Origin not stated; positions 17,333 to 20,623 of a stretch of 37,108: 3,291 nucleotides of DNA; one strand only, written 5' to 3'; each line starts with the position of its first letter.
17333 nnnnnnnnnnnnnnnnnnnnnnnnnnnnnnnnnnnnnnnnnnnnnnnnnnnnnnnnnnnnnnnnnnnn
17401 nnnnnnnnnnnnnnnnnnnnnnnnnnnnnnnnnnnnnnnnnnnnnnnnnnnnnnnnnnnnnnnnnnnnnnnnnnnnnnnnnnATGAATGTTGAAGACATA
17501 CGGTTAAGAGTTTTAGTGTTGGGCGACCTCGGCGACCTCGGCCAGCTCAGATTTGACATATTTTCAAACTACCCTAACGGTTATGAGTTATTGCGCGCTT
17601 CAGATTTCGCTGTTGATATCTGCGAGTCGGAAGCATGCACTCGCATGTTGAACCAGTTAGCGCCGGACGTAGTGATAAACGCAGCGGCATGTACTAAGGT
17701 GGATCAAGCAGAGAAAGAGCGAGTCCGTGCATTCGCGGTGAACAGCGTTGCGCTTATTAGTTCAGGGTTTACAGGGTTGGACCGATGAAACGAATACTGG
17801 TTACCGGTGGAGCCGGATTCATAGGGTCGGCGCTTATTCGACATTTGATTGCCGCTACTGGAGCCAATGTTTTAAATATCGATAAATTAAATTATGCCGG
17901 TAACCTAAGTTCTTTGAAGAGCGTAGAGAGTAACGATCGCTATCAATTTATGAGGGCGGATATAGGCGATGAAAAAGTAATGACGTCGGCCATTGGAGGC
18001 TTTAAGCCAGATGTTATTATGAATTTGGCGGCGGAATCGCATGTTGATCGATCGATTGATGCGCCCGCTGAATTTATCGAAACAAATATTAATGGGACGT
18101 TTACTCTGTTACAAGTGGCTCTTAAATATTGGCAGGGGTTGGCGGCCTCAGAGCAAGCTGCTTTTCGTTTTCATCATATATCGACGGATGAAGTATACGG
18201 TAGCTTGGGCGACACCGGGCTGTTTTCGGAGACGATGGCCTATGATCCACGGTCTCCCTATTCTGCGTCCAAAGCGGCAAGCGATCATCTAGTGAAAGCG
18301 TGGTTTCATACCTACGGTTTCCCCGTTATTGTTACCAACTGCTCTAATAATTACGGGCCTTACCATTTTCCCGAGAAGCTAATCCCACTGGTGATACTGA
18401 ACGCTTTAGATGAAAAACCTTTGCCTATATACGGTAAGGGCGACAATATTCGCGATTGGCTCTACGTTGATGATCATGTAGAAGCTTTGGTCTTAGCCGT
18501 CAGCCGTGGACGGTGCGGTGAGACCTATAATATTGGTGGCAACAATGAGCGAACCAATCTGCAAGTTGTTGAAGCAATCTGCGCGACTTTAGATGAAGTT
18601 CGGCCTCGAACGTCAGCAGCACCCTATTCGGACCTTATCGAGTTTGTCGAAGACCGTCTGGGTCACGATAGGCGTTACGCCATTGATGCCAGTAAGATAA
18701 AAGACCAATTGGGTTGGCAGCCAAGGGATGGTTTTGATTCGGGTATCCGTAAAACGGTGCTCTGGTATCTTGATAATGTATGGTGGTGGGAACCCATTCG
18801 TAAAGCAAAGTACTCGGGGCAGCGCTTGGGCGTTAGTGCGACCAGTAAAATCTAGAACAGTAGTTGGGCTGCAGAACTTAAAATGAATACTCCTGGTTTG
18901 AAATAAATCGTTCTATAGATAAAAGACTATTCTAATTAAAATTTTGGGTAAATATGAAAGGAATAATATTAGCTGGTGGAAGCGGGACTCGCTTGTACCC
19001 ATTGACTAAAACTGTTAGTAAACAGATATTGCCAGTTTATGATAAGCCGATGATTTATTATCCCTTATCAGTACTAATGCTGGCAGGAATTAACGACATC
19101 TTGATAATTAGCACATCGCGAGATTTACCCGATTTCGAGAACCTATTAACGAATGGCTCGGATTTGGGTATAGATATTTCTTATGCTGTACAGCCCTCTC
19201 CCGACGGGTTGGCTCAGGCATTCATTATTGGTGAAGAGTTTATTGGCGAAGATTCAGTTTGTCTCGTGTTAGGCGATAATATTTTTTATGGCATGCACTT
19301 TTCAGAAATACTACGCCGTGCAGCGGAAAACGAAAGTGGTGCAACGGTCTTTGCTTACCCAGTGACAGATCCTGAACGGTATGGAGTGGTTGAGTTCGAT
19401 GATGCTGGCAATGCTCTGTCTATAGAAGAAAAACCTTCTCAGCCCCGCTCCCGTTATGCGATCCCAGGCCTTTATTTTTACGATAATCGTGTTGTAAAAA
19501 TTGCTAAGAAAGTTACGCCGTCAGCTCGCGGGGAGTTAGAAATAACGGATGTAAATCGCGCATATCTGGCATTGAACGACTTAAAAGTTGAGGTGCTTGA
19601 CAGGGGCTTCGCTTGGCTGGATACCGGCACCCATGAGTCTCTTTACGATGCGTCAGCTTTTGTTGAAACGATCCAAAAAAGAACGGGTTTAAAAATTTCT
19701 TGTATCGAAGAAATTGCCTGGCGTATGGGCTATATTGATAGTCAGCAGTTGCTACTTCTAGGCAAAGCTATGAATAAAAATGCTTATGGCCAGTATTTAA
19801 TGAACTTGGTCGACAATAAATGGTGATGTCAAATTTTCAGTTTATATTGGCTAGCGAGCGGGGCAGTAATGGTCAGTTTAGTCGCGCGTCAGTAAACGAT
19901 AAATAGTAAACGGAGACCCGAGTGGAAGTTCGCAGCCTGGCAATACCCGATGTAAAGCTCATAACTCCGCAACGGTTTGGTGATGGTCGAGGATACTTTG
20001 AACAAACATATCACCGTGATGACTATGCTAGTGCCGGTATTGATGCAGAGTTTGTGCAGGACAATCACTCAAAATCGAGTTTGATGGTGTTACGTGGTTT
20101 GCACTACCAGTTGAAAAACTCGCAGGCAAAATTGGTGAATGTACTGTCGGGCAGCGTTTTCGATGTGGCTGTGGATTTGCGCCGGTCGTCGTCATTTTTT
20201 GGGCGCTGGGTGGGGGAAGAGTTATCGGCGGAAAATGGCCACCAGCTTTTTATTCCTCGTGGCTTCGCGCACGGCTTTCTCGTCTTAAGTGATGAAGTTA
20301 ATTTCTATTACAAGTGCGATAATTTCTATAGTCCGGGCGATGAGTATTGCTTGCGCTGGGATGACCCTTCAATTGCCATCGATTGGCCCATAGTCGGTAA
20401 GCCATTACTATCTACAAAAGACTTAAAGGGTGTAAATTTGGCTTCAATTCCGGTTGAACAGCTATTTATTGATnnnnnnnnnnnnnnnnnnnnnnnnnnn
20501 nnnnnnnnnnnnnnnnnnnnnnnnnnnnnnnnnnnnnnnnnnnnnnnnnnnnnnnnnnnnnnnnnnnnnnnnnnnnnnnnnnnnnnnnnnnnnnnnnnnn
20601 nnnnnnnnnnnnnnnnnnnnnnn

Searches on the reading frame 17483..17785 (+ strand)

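Call 25: search_protein_families(library=pfam, proteins=[window:17483-17785:+], max_evalue=0.00001)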
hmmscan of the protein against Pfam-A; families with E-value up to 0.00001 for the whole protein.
window:17483-17785:+ (101 aa): 1 family
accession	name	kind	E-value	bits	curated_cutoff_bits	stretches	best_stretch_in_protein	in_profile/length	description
PF04321.23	RmlD_sub_bind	-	4.7e-13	49.3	27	1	9-90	2-81/287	RmlD substrate binding domain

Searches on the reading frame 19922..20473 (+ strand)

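Call 3: search_protein_families(library=pfam, proteins=[window:19922-20473:+], max_evalue=0.01)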
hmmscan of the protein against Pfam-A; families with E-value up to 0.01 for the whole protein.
window:19922-20473:+ (184 aa): 1 family
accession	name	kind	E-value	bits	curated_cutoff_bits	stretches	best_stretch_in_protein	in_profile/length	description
PF00908.23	dTDP_sugar_isom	-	1.2e-67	227.2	27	1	6-173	2-166/168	dTDP-4-dehydrorhamnose 3,5-epimerase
